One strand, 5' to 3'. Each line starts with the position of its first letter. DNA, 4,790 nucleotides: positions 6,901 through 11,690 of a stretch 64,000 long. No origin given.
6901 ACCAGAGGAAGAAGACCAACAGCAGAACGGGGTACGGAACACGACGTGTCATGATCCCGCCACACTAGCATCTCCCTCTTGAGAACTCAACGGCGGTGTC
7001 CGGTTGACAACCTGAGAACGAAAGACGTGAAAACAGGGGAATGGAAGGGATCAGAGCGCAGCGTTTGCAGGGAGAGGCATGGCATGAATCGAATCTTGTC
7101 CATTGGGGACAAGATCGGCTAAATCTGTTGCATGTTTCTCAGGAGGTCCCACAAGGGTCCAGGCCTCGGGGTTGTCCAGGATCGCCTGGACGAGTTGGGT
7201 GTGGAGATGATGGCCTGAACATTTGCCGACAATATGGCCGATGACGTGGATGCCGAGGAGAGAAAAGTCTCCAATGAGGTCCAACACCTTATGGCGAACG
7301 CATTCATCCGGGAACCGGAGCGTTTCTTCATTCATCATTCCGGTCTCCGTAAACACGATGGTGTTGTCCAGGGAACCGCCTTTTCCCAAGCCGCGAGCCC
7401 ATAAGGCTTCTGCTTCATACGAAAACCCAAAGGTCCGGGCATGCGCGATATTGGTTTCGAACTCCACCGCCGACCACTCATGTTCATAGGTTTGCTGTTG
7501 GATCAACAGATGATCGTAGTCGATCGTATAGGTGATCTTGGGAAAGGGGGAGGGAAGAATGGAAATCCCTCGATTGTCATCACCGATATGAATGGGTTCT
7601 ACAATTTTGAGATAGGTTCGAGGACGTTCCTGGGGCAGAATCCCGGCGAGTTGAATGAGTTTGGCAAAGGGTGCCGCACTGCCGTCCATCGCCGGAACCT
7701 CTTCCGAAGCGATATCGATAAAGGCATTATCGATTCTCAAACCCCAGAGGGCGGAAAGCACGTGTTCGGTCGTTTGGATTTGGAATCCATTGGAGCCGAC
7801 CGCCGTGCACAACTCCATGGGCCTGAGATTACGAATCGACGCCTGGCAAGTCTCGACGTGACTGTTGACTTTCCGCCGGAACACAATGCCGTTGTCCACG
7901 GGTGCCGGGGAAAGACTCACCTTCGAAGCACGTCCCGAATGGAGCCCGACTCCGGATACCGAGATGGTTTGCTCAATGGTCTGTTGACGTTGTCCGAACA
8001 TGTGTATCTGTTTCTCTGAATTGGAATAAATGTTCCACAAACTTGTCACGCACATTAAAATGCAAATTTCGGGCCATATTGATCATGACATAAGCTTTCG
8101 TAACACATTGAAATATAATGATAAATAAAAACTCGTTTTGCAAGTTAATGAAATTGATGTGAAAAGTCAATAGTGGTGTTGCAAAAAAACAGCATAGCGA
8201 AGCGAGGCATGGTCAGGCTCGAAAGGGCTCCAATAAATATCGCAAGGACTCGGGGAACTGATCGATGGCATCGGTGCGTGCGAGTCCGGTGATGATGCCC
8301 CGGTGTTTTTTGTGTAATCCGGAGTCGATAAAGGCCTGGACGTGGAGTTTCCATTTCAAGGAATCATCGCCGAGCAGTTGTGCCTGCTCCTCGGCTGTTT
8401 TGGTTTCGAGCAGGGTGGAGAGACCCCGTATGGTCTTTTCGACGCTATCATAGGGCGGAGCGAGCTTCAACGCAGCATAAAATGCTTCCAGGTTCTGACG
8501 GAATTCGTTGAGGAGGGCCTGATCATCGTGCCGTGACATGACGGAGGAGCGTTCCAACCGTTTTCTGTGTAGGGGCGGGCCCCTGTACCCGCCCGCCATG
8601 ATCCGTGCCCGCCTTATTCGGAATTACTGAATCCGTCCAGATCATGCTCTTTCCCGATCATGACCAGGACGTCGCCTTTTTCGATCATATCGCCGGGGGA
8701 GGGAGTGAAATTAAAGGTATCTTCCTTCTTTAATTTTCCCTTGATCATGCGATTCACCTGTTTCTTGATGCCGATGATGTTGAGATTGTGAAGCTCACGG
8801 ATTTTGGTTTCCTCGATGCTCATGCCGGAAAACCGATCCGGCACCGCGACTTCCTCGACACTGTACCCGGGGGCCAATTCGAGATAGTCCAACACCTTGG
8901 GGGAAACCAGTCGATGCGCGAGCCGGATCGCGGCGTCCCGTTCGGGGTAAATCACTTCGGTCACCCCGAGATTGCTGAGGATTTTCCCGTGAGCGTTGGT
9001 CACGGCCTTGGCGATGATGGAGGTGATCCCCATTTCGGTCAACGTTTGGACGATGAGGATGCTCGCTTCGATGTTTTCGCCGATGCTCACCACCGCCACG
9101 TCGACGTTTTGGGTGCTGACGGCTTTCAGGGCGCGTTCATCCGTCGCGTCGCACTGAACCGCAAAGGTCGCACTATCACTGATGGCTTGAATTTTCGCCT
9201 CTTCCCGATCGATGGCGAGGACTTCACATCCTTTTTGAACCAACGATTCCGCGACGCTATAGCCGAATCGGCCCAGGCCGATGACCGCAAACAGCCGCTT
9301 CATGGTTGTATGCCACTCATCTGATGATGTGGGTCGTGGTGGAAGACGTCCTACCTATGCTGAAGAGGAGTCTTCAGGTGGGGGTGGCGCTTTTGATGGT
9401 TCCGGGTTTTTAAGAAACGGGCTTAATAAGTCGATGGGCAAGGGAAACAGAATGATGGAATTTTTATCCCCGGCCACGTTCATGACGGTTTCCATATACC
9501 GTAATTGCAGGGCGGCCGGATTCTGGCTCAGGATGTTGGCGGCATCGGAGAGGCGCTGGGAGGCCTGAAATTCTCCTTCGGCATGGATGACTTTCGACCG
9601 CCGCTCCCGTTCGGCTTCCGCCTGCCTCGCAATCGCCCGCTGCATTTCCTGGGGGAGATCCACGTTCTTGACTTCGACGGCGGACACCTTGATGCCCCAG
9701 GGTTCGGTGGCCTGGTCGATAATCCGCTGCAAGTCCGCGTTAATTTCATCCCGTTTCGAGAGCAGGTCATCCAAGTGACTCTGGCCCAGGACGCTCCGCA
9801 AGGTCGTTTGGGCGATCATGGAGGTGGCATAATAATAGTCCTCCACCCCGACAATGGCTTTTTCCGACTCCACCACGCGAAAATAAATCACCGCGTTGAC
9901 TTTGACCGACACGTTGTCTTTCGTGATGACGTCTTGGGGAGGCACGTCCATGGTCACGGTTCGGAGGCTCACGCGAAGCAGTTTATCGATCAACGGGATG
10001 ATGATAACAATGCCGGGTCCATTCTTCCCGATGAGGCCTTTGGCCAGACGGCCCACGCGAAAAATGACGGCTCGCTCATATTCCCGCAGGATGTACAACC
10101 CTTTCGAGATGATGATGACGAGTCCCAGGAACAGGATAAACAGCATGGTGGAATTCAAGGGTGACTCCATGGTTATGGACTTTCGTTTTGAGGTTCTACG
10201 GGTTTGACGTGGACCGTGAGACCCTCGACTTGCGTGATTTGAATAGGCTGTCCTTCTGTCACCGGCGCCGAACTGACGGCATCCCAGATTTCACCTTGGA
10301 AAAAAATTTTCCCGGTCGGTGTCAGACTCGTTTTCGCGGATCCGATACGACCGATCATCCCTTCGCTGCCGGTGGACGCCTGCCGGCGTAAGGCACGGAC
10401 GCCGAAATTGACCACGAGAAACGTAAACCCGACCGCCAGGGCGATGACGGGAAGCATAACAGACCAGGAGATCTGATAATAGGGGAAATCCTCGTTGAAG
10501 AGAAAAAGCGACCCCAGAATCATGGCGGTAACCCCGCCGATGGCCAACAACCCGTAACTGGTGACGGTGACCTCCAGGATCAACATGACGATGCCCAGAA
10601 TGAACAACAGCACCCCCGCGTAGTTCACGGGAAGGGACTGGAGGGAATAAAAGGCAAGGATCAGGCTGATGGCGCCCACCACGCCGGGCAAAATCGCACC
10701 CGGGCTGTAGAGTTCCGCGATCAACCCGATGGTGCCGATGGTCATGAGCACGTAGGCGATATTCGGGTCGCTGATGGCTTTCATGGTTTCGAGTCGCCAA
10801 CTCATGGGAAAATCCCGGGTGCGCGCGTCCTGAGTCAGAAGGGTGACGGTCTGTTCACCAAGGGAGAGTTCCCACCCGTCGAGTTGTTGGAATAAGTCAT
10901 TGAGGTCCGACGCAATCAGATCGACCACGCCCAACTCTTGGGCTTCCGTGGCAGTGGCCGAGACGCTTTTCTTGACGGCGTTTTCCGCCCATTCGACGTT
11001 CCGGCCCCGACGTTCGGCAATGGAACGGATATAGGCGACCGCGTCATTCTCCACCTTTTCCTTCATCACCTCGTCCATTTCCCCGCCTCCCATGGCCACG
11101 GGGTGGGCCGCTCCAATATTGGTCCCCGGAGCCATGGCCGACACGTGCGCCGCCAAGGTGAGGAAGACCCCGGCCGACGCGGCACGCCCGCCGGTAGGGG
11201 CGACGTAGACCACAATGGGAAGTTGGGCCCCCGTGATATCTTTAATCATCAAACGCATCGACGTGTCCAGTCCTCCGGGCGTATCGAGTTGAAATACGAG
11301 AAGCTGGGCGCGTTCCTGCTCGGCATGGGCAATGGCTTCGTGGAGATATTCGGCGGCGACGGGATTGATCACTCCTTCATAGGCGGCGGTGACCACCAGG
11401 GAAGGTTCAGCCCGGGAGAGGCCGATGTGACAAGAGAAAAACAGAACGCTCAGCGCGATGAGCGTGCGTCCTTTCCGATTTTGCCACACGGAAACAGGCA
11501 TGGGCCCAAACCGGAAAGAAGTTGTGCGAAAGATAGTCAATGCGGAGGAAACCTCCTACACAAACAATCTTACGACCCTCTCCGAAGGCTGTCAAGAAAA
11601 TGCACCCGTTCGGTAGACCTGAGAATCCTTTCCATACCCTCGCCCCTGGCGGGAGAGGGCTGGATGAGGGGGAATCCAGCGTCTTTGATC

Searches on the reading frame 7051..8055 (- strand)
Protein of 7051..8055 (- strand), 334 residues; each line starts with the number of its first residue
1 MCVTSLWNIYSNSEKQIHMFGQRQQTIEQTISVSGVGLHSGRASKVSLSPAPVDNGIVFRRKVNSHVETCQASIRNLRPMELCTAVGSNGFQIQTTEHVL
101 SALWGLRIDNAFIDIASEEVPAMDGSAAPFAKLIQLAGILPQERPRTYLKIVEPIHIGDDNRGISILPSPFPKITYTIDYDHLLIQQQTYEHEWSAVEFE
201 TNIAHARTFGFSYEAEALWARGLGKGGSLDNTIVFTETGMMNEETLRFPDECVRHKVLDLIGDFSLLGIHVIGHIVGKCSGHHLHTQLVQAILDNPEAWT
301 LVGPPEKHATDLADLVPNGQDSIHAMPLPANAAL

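Call 59: search_protein_families(library=pfam, proteins=[window:7051-8055:-], max_evalue=0.00001)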
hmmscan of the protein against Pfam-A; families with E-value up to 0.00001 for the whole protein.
window:7051-8055:- (334 aa): 1 family
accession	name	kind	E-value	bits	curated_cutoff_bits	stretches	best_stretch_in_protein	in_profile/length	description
PF03331.19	LpxC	-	2.7e-96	322.6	27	1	24-293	1-267/268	UDP-3-O-acyl N-acetylglycosamine deacetylase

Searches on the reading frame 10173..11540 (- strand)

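Call 59: search_protein_families(library=pfam, proteins=[window:10173-11540:-], max_evalue=0.00001)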
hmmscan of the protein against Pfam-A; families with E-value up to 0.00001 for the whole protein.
window:10173-11540:- (455 aa): 4 families
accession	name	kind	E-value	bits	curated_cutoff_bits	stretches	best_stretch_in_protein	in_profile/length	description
PF24961.1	NfeD_membrane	-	4.1e-28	98.2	26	1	260-376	1-116/119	NfeD integral membrane domain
PF25145.1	NfeD1b_N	-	6e-19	68.8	40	1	58-208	11-154/189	NfeD1b, N-terminal domain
PF01957.25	NfeD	-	1.2e-14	54.6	29.1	1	393-447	2-57/57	NfeD-like C-terminal, partner-binding domain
PF00574.28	CLP_protease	-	6.1e-06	26.7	20.2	1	73-210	40-179/182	Clp protease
